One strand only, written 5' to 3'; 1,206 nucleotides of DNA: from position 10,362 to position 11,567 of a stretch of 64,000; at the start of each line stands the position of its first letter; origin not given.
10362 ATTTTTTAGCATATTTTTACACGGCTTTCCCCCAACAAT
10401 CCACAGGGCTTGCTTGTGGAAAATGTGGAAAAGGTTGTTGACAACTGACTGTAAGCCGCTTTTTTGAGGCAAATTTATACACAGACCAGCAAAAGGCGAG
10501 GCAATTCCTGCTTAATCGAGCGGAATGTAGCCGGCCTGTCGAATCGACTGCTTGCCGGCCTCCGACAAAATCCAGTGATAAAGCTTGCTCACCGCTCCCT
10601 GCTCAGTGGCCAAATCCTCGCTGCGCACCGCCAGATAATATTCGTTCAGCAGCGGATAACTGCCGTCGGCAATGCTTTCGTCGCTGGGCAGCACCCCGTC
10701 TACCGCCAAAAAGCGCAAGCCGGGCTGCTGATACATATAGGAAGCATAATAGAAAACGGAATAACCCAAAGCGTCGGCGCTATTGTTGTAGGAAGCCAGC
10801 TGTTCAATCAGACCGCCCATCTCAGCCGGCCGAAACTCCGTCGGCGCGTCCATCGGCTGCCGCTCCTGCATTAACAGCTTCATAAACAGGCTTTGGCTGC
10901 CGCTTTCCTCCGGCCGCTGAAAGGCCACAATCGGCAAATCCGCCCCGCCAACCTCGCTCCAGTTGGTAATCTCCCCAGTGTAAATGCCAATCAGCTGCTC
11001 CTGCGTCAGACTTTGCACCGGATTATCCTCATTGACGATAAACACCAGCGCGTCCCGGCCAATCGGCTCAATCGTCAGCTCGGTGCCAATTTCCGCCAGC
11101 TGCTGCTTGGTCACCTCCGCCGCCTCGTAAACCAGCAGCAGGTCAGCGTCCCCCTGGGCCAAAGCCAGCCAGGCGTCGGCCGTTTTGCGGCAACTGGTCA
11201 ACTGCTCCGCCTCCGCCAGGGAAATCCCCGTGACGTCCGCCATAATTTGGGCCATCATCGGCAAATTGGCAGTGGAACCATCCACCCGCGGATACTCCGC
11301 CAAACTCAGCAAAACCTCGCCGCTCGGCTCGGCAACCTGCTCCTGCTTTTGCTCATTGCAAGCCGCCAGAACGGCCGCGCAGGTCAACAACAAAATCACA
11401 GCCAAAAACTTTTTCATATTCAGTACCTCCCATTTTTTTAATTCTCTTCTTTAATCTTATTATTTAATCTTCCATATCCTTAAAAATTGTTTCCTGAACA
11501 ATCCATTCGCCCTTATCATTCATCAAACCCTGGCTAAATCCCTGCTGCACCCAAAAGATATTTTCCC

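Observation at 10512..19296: Seven-gene lipoprotein operon: six tandem WG-repeat paralogs plus an orphan PstS-like binding protein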

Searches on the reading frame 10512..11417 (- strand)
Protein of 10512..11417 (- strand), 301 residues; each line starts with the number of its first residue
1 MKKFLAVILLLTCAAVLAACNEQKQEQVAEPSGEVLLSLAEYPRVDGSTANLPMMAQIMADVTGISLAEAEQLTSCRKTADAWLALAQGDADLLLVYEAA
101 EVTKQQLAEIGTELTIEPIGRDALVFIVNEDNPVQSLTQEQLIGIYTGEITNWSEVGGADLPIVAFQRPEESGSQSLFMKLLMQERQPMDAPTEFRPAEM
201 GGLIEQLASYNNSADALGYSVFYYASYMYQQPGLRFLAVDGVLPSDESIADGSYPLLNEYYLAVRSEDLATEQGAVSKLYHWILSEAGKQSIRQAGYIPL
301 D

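Call 3: search_protein_families(library=pfam, proteins=[window:10512-11417:-], max_evalue=1)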
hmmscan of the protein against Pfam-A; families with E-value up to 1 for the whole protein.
window:10512-11417:- (301 aa): 3 families
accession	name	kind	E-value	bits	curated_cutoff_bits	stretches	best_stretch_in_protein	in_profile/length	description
PF12849.12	PBP_like_2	-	5.2e-30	105.5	27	1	44-286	13-266/267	PBP superfamily domain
PF13531.11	SBP_bac_11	-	8.4e-05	22.9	25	1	86-297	42-226/227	Bacterial extracellular solute-binding protein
PF12727.12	PBP_like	-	0.0018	17.9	27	1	137-186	67-117/193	PBP superfamily domain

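Call 4: search_protein_families(library=ncbifam, proteins=[window:10512-11417:-], max_evalue=1)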
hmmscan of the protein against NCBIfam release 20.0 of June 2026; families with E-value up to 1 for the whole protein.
window:10512-11417:- (301 aa): 5 families
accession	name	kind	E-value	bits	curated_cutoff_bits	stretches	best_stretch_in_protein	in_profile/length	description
TIGR02136.1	ptsS_2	subfamily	1.2e-36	126.4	206.6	1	1-300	1-295/295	phosphate ABC transporter substrate-binding protein PstS family protein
TIGR00975.1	3a0107s03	equivalog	0.00023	20.3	205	1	250-300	249-299/315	phosphate ABC transporter substrate-binding protein PstS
NF033894.1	Eex_IncN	subfamily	0.062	13.2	33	1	2-24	1-22/65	EexN family lipoprotein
NF050142.1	PG1828_fam_lipo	equivalog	0.11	13.2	50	1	1-27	1-27/59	PG1828 family lipoprotein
NF040782.1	PG_glutam_Chrys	equivalog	0.22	10.7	250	1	1-81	1-77/321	protein-glutamine glutaminase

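Call 6: search_solved_structures(query=window:10512-11417:-, max_evalue=0.001, show_alignments=1)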
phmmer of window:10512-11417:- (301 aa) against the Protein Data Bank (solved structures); distinct sequences matched with E-value up to 0.001: 11.
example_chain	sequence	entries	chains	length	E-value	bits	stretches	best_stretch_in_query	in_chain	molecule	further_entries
4q8r_A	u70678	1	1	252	9.6e-20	74.5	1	118-293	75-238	Phosphate ABC transporter, phosphate-binding protein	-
4gd5_A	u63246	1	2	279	1.2e-19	74.2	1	118-293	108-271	Phosphate ABC transporter, phosphate-binding protein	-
1twy_A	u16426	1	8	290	2.8e-16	63.2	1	103-298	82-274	ABC transporter, periplasmic substrate-binding protein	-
4exl_A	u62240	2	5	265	1.1e-14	57.9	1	119-291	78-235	Phosphate-binding protein pstS 1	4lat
4n13_A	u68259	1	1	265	1.7e-14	57.3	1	99-298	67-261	Phosphate ABC transporter, periplasmic phosphate-binding protein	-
9l8j_A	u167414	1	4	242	4.2e-12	49.5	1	99-248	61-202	Sll0540 protein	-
4ecf_A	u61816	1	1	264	4.5e-11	46.1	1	124-263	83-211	ABC-type phosphate transport system, periplasmic component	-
4pqj_A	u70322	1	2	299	2e-08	37.4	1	83-300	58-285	Phosphate binding protein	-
4omb_A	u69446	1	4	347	2.8e-08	36.9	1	82-300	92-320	Phosphate binding protein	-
4h1x_A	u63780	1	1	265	3.8e-07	33.2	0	101-156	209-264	Phosphate-binding protein pstS 2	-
7xg8_A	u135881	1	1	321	0.00088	22.2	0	107-251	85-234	ABC transporter, substrate binding protein, phosphate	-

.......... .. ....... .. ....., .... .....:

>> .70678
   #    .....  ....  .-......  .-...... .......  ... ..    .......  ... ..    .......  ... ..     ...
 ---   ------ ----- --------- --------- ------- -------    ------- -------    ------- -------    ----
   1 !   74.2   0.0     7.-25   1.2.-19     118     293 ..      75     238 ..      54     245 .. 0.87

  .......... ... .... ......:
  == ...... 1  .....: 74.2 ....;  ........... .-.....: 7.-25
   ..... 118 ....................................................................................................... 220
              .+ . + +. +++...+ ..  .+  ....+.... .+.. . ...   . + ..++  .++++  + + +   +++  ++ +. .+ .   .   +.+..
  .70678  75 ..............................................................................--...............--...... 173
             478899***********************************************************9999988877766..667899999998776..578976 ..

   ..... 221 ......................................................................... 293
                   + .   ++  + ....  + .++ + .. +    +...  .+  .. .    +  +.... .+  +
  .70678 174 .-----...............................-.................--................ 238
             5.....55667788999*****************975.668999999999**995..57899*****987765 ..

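Call 34: find_homologous_proteins(query=window:10512-11417:-, max_evalue=1e-10)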
Query window:10512-11417:- (301 aa): 4115 proteins with E <= 1e-10 among 8000 candidates; the best 120 are listed.
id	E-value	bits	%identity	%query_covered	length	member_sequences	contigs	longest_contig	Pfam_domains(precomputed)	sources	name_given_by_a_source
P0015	3.5e-191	652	100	100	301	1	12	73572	PF12849.13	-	-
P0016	6.4e-188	641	98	100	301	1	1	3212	PF12849.13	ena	-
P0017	9.0e-188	641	98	100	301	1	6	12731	PF12849.13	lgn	-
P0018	3.3e-185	632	97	100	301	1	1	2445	PF12849.13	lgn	-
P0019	2.4e-165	567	87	100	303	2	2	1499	PF12849.13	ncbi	-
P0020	2.4e-165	567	87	100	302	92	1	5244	PF12849.13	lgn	-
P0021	3.3e-164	563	87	100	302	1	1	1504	PF12849.13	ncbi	-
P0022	4.4e-164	563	87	100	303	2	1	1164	PF12849.13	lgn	-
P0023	4.0e-155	533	81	100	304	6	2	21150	PF12849.13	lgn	-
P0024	1.6e-152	525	80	100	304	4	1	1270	PF12849.13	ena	-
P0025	1.8e-152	525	80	100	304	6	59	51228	PF12849.13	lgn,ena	-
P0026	5.1e-150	517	80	100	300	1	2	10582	PF12849.13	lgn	-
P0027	1.4e-147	509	78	100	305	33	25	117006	PF12849.13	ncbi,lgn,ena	-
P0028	1.5e-145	502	77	98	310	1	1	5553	PF12849.13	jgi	-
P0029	3.4e-145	501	77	99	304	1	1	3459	PF12849.13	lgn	-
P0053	6.6e-122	425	72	88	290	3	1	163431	PF12849.13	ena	-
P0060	2.0e-120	420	69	94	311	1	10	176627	PF12849.13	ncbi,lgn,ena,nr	ncbi:MAG: substrate-binding domain-containing protein [Firmicutes bacterium]|nr:substrate-binding do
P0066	2.3e-116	406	67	92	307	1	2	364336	PF12849.13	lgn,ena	-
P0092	2.2e-112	393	63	98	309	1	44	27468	PF12849.13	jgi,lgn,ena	jgi:phosphate transport system substrate-binding protein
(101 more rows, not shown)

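Call 35: find_encoding_contigs(protein=P0066, flank=8000, max_places=1)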
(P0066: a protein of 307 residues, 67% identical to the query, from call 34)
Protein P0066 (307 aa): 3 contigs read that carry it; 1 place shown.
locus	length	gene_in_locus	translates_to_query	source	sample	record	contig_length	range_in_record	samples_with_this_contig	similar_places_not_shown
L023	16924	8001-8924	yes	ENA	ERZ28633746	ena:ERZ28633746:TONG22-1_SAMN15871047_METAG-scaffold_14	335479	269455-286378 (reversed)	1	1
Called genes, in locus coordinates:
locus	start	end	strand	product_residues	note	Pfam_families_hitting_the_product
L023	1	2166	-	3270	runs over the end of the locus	-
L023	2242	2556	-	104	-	-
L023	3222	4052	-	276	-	PF03180:Lipoprotein_9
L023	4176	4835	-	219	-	PF00528:BPD_transp_1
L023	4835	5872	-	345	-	PF00005:ABC_tran, PF02463:SMC_N (weak), PF13304:AAA_21 (faint), PF09383:NIL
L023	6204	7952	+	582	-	-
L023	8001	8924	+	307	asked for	PF12849:PBP_like_2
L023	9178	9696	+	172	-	PF02482:Ribosomal_S30AE, PF16321:Ribosom_S30AE_C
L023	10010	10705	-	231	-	PF02698:DUF218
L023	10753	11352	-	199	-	-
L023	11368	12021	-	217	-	PF03006:HlyIII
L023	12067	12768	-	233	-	PF00899:ThiF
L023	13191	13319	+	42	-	-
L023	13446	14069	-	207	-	PF01471:PG_binding_1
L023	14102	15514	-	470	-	PF01471:PG_binding_1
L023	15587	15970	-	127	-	-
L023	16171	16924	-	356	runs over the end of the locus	PF01063:Aminotran_4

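Call 36: find_encoding_contigs(protein=P0060, flank=8000, max_places=1)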
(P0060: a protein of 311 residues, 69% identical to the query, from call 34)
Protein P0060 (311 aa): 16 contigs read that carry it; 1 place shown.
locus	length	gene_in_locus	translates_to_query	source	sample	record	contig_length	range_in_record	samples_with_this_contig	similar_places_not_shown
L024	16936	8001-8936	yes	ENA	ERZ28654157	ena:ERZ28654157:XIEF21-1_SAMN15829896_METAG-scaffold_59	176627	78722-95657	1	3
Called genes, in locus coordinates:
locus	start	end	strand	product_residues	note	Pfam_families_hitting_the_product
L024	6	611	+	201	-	PF14317:YcxB (weak)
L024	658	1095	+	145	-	-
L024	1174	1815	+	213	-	PF06130:PTAC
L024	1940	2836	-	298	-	PF02086:MethyltransfD12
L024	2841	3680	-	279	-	PF09233:Endonuc-EcoRV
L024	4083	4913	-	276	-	PF03180:Lipoprotein_9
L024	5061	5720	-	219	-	PF00528:BPD_transp_1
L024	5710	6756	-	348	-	PF00005:ABC_tran, PF02463:SMC_N (weak), PF13304:AAA_21 (faint), PF09383:NIL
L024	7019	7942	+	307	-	PF16465:DUF5046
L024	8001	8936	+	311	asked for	PF12849:PBP_like_2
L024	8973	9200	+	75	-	-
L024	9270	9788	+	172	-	PF02482:Ribosomal_S30AE, PF16321:Ribosom_S30AE_C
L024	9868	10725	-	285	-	PF00950:ABC-3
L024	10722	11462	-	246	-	PF00005:ABC_tran, PF02463:SMC_N (faint), PF13304:AAA_21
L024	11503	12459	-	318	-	-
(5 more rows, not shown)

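Call 37: find_encoding_contigs(protein=P0053, flank=8000, max_places=1)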
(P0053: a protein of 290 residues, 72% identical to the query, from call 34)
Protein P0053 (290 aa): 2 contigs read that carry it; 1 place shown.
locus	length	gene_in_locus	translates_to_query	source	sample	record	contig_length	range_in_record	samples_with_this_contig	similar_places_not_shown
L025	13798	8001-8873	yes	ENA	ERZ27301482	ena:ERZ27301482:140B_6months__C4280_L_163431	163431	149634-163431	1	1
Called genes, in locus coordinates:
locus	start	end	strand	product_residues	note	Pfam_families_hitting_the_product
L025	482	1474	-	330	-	PF01695:IstB_IS21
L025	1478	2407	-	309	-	PF07261:DnaB_2 (faint)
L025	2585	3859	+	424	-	PF25084:LbH_EIF2B, PF25087:GMPPB_C (weak), PF00132:Hexapep, PF24894:Hexapep_GlmU (weak), PF25084:LbH_EIF2B (weak), PF00132:Hexapep, PF25087:GMPPB_C, PF00132:Hexapep (weak), +1 more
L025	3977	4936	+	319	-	PF13793:Pribosyltran_N, PF00156:Pribosyltran, PF14572:Pribosyl_synth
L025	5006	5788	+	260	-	PF00149:Metallophos, PF13277:YmdB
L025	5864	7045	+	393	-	PF00149:Metallophos, PF12850:Metallophos_2 (weak)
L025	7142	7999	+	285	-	PF16465:DUF5046 (weak)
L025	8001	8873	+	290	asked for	PF12849:PBP_like_2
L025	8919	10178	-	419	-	PF14199:DUF4317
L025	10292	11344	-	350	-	PF00356:LacI (weak), PF13407:Peripla_BP_4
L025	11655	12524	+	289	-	PF01261:AP_endonuc_2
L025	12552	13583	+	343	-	PF01408:GFO_IDH_MocA, PF03447:NAD_binding_3 (faint), PF02894:GFO_IDH_MocA_C, PF22725:GFO_IDH_MocA_C3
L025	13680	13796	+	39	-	?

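Call 38: find_encoding_contigs(protein=P0092, flank=8000, max_places=1)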
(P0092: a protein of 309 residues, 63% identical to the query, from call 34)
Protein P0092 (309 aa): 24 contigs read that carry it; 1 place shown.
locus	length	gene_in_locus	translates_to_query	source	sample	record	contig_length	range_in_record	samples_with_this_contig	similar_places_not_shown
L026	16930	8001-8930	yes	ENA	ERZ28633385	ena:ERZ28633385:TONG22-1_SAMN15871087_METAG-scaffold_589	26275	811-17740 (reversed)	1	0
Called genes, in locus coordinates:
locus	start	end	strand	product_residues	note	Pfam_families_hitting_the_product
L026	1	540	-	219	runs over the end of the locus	PF01966:HD (weak)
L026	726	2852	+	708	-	PF13567:DUF4131, PF03772:Competence, PF00753:Lactamase_B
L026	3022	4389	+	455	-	PF00768:Peptidase_S11, PF07943:PBP5_C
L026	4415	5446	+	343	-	PF06144:DNA_pol3_delta, PF21694:DNA_pol3_delta_C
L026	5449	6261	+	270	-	PF00430:ATP-synt_B (faint)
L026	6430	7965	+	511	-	PF16465:DUF5046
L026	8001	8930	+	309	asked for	PF12849:PBP_like_2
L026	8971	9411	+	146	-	-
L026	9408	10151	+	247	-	PF05857:TraX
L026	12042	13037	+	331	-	PF08264:Anticodon_1, PF10458:Val_tRNA-synt_C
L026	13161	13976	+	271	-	PF06966:DUF1295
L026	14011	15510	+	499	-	PF13552:DUF4127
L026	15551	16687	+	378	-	PF00248:Aldo_ket_red, PF13746:Fer4_18 (faint), PF14697:Fer4_21 (faint), PF12838:Fer4_7 (weak), PF13183:Fer4_8 (weak), PF13187:Fer4_9, PF13237:Fer4_10 (weak), PF13534:Fer4_17 (weak), +2 more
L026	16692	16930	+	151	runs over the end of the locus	PF08973:TM1506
